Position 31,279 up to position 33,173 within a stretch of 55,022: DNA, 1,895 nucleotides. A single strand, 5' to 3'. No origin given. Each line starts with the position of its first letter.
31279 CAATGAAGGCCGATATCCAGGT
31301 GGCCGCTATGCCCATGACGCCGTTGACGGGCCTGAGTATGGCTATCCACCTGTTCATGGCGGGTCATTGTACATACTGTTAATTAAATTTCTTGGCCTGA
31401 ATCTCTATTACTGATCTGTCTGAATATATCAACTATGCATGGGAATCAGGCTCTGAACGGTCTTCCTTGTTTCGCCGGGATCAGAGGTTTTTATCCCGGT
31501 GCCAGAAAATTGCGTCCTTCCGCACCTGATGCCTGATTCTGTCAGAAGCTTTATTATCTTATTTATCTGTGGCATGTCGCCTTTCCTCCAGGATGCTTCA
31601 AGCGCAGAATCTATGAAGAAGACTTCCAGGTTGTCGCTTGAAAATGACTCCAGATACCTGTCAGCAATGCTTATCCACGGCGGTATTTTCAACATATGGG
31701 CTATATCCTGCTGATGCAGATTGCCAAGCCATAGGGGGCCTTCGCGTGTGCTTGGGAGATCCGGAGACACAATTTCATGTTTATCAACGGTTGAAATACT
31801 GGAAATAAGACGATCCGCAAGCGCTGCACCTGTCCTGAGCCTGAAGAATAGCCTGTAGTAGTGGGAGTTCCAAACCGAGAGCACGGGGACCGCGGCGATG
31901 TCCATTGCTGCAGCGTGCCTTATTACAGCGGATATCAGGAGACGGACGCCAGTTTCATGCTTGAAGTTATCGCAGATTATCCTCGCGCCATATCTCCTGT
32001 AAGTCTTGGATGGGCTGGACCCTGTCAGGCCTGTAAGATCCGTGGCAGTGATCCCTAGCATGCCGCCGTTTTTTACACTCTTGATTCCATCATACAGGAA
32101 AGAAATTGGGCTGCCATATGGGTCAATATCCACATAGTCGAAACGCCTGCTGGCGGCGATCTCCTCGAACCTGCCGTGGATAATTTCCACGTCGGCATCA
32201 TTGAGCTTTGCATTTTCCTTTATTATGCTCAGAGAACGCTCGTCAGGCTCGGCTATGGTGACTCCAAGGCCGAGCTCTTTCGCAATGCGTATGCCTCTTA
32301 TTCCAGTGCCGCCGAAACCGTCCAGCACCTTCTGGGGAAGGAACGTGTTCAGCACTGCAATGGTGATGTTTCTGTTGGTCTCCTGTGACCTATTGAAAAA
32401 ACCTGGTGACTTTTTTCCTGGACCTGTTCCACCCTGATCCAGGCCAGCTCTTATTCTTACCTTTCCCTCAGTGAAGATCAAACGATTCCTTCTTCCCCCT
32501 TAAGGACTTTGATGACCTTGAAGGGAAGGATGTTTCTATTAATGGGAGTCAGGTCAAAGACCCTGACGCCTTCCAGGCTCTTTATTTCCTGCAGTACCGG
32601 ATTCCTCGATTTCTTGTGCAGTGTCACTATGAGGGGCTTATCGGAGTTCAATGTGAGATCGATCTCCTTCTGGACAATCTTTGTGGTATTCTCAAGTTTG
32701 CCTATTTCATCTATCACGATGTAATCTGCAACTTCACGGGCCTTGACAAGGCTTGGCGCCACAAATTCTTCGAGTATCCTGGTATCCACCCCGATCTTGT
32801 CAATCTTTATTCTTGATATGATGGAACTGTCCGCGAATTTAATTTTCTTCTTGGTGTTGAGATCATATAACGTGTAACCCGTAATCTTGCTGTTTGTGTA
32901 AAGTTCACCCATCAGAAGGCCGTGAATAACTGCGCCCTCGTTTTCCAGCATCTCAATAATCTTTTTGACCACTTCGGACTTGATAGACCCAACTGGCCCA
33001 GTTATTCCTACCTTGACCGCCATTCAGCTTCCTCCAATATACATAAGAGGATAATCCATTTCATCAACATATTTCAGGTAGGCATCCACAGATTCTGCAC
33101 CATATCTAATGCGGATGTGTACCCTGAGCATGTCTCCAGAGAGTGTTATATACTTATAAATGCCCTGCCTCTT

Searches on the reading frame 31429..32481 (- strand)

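Call 55: search_protein_families(library=ncbifam, proteins=[window:31429-32481:-], max_evalue=0.00001)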
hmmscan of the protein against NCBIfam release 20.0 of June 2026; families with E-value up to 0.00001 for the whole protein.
window:31429-32481:- (350 aa): 3 families
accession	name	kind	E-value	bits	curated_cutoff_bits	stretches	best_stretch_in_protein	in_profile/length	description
TIGR00308.1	TRM1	equivalog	3.2e-51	174.9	280.65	1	4-335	2-360/375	tRNA (guanine(10)-N(2))-dimethyltransferase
NF003327.0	PRK04338.1-1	equivalog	6e-48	163.6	568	1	1-234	1-235/373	tRNA (guanine(26)-N(2))-dimethyltransferase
NF003331.0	PRK04338.1-7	equivalog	2.6e-46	158.1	560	1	23-231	30-241/376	tRNA (guanine(26)-N(2))-dimethyltransferase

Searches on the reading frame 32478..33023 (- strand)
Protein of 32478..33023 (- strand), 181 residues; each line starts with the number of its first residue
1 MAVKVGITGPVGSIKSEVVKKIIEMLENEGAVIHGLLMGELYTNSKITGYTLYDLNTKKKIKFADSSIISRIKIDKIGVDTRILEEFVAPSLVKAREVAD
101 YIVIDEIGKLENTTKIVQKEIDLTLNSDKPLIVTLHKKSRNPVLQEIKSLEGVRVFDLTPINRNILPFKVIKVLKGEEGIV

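Call 55: search_protein_families(library=ncbifam, proteins=[window:32478-33023:-], max_evalue=0.00001)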
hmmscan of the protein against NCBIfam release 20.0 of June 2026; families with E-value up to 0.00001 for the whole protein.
window:32478-33023:- (181 aa): 1 family
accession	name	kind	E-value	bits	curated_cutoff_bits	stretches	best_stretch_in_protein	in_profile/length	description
NF010248.0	PRK13695.1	equivalog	9.5e-48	162.3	156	1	2-177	3-178/180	NTPase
